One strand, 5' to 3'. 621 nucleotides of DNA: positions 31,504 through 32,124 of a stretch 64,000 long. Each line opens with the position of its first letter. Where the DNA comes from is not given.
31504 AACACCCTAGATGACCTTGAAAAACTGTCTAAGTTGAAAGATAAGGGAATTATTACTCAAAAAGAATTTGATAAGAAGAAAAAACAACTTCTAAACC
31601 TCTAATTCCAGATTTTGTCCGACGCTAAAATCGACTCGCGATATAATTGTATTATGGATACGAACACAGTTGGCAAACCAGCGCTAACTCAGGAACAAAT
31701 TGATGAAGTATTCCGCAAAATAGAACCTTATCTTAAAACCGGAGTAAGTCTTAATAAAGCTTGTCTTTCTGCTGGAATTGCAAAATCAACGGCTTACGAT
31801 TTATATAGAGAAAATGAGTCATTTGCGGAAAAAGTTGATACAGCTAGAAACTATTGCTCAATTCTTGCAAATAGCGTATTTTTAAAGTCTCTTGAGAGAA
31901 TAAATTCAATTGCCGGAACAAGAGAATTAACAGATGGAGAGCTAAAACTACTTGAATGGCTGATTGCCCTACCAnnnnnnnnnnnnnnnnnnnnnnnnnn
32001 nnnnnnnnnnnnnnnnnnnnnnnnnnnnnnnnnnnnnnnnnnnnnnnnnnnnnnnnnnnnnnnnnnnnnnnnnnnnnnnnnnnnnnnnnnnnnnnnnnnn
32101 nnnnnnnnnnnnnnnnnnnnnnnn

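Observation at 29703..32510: Small accessory island (nuclease, SHOCT protein, HTH protein, truncated transposase) inserted between a methyltransferase gene and the 3' end of the dcw cluster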

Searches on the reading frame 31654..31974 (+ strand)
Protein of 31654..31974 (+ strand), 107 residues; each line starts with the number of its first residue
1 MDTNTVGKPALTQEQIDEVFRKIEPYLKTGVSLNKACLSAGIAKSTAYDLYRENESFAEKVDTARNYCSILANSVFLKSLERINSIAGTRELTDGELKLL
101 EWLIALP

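Call 43: search_protein_representatives(protein=window:31654-31974:+)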
Query: 107 residues. Proteins with E-value up to 0.001 (for the whole library): 206; up to 1e-10: 51; up to 1e-30: 1. The best 150 are listed.
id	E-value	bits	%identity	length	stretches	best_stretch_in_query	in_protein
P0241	2.6e-62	223.4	100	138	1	1-107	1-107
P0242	7.0e-25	103.4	51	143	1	6-103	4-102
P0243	7.0e-25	103.4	49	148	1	6-104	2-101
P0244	1.7e-24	102.1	47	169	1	6-103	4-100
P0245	9.7e-24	99.7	46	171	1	4-103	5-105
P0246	1.8e-23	98.9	51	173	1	5-102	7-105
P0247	2.9e-22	95.0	44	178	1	2-104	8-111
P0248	8.7e-22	93.5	49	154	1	6-103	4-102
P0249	1.1e-21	93.1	49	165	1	3-103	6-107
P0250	1.9e-21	92.4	47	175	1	5-103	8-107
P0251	2.8e-21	91.9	49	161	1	3-103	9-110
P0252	5.4e-21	90.9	48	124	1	5-103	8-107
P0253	6.5e-21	90.7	46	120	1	5-103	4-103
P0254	6.9e-21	90.6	52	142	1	5-84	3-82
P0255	2.9e-20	88.6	46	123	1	5-104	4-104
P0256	1.4e-19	86.4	44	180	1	4-104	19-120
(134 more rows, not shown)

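Call 45: search_protein_families(library=phrogs, alignment_id=A2, max_evalue=0.001)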
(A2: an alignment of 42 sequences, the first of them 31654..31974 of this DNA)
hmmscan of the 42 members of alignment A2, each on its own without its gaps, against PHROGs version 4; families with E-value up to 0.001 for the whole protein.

A. member 1, window:31654-31974:+ (107 aa): 1 family
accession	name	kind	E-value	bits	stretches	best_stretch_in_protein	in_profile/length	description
phrog_4102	-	head and packaging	5.4e-05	24.4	1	18-90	18-82/166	terminase small subunit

B. families by the number of members that match (of 42 scanned): 5 families
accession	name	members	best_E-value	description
phrog_4102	-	24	1.8e-09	terminase small subunit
phrog_1482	-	22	1e-09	terminase small subunit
phrog_4044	-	2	2.9e-05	terminase small subunit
phrog_309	-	1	0.00041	terminase small subunit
phrog_24579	-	1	0.00096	terminase small subunit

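Call 46: search_protein_families(library=pfam, alignment_id=A2, max_evalue=0.001)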
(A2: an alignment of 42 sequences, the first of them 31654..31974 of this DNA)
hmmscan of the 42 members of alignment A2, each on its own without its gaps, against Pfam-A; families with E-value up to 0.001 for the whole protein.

A. member 1, window:31654-31974:+ (107 aa): 0 families

B. families by the number of members that match (of 42 scanned): 1 family
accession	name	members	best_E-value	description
PF20901.3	Sf6_terminase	18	1.4e-07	Bacteriophage Sf6, terminase small subunit-like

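Call 47: find_encoding_contigs(protein=P0244, flank=10000, max_places=5)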
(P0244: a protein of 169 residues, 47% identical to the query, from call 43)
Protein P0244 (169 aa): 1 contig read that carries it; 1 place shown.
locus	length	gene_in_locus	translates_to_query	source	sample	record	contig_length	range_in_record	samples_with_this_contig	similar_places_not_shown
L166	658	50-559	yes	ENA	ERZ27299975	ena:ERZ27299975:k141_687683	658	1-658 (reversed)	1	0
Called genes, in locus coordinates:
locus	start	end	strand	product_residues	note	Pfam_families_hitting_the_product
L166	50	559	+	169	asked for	-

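Call 50: find_related_loci(query=A3, collection=viral_contigs, flank=10000)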
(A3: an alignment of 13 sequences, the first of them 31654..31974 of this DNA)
Query A3 (107 aa) in viral_contigs; peptide patterns used: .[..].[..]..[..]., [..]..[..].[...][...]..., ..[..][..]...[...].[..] (x = any residue, [..] = any of these).
16 stretches matched a pattern, but none encodes a relative of the query by tblastn (E <= 1e-3).

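Call 51: list_cluster_members(proteins=[P0242, P0243, P0245, P0246, P0247, P0248, P0249, P0250, P0251, P0256])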
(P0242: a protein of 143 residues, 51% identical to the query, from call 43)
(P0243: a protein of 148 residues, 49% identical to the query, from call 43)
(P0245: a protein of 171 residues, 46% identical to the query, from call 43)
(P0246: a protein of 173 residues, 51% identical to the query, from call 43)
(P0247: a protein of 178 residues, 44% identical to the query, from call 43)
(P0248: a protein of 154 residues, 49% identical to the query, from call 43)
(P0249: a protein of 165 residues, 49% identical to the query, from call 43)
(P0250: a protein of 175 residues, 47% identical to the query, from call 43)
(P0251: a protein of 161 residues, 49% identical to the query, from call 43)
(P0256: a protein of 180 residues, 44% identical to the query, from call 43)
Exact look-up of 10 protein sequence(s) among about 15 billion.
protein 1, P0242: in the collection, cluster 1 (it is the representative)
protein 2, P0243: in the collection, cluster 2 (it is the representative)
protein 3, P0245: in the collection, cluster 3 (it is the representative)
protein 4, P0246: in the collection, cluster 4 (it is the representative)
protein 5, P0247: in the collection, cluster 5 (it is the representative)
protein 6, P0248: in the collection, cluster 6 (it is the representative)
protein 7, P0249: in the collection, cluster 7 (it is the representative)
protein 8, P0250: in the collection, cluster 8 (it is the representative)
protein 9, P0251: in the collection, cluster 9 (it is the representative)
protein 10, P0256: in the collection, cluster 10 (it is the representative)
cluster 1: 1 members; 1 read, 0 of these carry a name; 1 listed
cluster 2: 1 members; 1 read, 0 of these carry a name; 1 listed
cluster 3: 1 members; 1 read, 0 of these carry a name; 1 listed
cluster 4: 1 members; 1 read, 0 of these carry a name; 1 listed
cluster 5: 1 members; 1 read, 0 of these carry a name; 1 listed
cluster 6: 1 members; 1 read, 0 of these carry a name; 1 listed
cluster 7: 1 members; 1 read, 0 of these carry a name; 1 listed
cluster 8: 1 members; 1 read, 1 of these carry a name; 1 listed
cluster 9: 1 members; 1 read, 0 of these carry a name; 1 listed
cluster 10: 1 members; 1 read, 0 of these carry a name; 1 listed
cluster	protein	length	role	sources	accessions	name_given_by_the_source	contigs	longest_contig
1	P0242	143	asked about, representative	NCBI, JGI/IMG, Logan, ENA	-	-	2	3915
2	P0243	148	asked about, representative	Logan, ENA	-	-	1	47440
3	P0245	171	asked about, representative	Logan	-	-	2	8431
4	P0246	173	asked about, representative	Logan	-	-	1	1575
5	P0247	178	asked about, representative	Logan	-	-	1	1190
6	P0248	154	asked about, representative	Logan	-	-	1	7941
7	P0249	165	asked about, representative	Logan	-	-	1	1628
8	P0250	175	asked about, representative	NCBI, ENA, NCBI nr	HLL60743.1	MAG TPA: hypothetical protein VK338_03425 [Candidatus Nitrosocosmicus sp.] | hypothetical protein [Candidatus Nitrosocosmicus sp.]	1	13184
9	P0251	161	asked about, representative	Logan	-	-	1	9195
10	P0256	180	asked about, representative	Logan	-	-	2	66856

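Call 52: find_encoding_contigs(protein=P0243, flank=10000, max_places=2)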
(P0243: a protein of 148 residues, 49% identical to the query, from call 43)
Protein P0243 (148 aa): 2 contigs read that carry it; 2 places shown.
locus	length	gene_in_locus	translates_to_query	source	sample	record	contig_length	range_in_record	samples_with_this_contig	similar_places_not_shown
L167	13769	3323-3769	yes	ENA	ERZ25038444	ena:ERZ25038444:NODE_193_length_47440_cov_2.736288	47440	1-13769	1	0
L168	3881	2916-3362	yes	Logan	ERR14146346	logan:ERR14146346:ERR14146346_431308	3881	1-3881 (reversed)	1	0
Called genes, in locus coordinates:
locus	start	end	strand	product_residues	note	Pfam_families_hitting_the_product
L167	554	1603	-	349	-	PF02463:SMC_N, PF13175:AAA_15, PF13476:AAA_23, PF13555:AAA_29 (weak), PF13304:AAA_21 (weak)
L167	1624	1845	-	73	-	-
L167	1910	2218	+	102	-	-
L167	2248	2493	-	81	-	-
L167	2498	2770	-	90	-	-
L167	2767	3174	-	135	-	-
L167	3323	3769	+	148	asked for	-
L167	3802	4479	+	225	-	-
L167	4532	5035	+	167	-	-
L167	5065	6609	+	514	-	PF00239:Resolvase, PF13408:Zn_ribbon_recom (faint)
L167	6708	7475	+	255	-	PF03372:Exo_endo_phos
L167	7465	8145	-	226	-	PF01863:YgjP-like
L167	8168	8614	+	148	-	PF02502:LacAB_rpiB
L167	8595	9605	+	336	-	PF00162:PGK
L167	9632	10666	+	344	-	PF00044:Gp_dh_N, PF02800:Gp_dh_C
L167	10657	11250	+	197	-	PF00834:Ribul_P_3_epim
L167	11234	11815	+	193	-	PF18306:LDcluster4, PF03641:Lysine_decarbox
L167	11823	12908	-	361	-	PF03979:Sigma70_r1_1, PF00140:Sigma70_r1_2, PF04542:Sigma70_r2, PF04539:Sigma70_r3, PF04545:Sigma70_r4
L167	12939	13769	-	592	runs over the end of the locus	PF01807:Zn_ribbon_DnaG, PF08275:DNAG_N, PF01751:Toprim (weak), PF13662:Toprim_4, PF13155:Toprim_2, PF10410:DnaB_bind (weak)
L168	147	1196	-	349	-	PF02463:SMC_N, PF13175:AAA_15, PF13476:AAA_23, PF13555:AAA_29 (weak), PF13304:AAA_21 (weak)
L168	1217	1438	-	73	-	-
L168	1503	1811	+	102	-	-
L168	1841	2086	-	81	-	-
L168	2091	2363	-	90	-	-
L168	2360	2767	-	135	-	-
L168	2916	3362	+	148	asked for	-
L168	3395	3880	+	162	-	?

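Call 53: find_encoding_contigs(protein=P0256, flank=10000, max_places=2)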
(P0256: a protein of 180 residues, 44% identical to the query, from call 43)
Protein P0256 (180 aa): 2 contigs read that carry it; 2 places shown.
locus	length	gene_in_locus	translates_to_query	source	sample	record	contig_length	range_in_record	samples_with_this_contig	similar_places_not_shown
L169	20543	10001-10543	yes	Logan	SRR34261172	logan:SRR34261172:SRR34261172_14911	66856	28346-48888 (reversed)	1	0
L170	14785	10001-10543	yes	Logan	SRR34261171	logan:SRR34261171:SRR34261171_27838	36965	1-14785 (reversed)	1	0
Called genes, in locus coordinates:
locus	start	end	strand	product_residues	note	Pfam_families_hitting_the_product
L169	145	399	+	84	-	-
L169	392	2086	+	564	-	PF10131:PTPS_related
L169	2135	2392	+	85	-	-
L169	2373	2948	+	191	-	PF00300:His_Phos_1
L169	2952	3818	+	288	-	PF00069:Pkinase (faint), PF01633:Choline_kinase, PF01636:APH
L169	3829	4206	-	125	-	-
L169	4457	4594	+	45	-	-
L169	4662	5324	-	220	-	PF03483:B3_4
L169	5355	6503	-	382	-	PF00579:tRNA-synt_1b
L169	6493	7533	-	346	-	-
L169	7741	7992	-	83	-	PF01371:Trp_repressor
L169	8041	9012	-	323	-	-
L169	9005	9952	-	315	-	-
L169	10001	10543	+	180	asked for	PF20901:Sf6_terminase (weak)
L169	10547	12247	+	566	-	PF00239:Resolvase, PF07508:Recombinase (faint), PF13408:Zn_ribbon_recom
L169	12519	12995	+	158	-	PF00258:Flavodoxin_1, PF12724:Flavodoxin_5 (weak)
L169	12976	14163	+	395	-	PF01306:LacY_symp (weak), PF07690:MFS_1, PF12832:MFS_1_like, PF07690:MFS_1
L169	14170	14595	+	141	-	PF00293:NUDIX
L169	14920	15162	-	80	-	-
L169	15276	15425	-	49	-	-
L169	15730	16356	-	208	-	-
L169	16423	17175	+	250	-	PF01467:CTP_transf_like, PF01583:APS_kinase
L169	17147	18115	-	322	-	PF03567:Sulfotransfer_2 (weak)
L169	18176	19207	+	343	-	PF14716:HHH_8, PF14520:HHH_5 (faint), PF14792:DNA_pol_B_palm, PF14791:DNA_pol_B_thumb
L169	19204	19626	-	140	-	PF00011:HSP20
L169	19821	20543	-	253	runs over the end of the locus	PF01479:S4 (weak), PF00849:PseudoU_synth_2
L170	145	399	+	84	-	-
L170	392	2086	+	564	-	PF10131:PTPS_related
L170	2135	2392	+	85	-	-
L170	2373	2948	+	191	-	PF00300:His_Phos_1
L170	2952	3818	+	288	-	PF00069:Pkinase (faint), PF01633:Choline_kinase, PF01636:APH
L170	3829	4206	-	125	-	-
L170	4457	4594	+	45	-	-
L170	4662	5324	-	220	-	PF03483:B3_4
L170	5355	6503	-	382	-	PF00579:tRNA-synt_1b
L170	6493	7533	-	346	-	-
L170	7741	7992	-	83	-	PF01371:Trp_repressor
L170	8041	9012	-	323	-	-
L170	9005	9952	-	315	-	-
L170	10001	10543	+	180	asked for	PF20901:Sf6_terminase (weak)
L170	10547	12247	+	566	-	PF00239:Resolvase, PF07508:Recombinase (faint), PF13408:Zn_ribbon_recom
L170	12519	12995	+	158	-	PF00258:Flavodoxin_1, PF12724:Flavodoxin_5 (weak)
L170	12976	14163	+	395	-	PF01306:LacY_symp (weak), PF07690:MFS_1, PF12832:MFS_1_like, PF07690:MFS_1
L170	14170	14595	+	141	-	PF00293:NUDIX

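Call 63: find_encoding_contigs(protein=P0250, flank=8000, max_places=2)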
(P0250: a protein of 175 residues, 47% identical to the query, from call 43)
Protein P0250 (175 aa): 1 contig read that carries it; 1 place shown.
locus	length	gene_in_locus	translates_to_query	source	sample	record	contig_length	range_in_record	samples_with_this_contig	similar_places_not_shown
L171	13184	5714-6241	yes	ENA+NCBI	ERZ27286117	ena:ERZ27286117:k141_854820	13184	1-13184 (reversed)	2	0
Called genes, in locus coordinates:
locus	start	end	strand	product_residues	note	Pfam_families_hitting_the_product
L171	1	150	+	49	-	?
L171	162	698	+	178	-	PF13298:LigD_N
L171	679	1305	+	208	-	PF03848:TehB (weak), PF13489:Methyltransf_23, PF13649:Methyltransf_25, PF08241:Methyltransf_11, PF08242:Methyltransf_12 (weak)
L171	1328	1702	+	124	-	PF00903:Glyoxalase (weak), PF18029:Glyoxalase_6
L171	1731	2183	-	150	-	-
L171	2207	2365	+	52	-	-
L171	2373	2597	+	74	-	-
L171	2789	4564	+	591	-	-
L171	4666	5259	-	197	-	PF11611:DUF4352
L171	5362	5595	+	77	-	PF13560:HTH_31, PF12844:HTH_19, PF01381:HTH_3, PF13443:HTH_26 (weak)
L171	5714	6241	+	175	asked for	-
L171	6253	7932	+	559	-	PF00239:Resolvase, PF07508:Recombinase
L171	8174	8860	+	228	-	PF02397:Bac_transf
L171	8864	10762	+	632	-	PF13196:DUF4012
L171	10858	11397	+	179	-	PF11967:RecO_N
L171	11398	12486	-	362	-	PF00483:NTP_transferase, PF22640:ManC_GMP_beta-helix (weak)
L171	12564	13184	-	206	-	PF00534:Glycos_transf_1, PF13692:Glyco_trans_1_4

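Call 64: find_encoding_contigs(protein=P0251, flank=8000, max_places=2)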
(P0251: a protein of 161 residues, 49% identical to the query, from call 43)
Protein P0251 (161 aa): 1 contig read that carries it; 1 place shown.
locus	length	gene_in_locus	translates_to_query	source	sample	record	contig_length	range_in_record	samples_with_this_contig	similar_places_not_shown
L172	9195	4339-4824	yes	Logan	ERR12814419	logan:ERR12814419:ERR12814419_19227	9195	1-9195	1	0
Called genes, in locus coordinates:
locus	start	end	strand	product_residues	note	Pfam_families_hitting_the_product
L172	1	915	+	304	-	?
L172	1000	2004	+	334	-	PF13692:Glyco_trans_1_4 (weak), PF00534:Glycos_transf_1 (faint)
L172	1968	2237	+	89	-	-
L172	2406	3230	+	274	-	-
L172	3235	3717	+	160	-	PF02195:ParB_N (weak)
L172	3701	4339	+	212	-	PF25680:Mom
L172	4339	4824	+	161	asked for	-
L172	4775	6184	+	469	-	-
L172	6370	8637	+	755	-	PF04860:Phage_portal, PF04233:Phage_Mu_F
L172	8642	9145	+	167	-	-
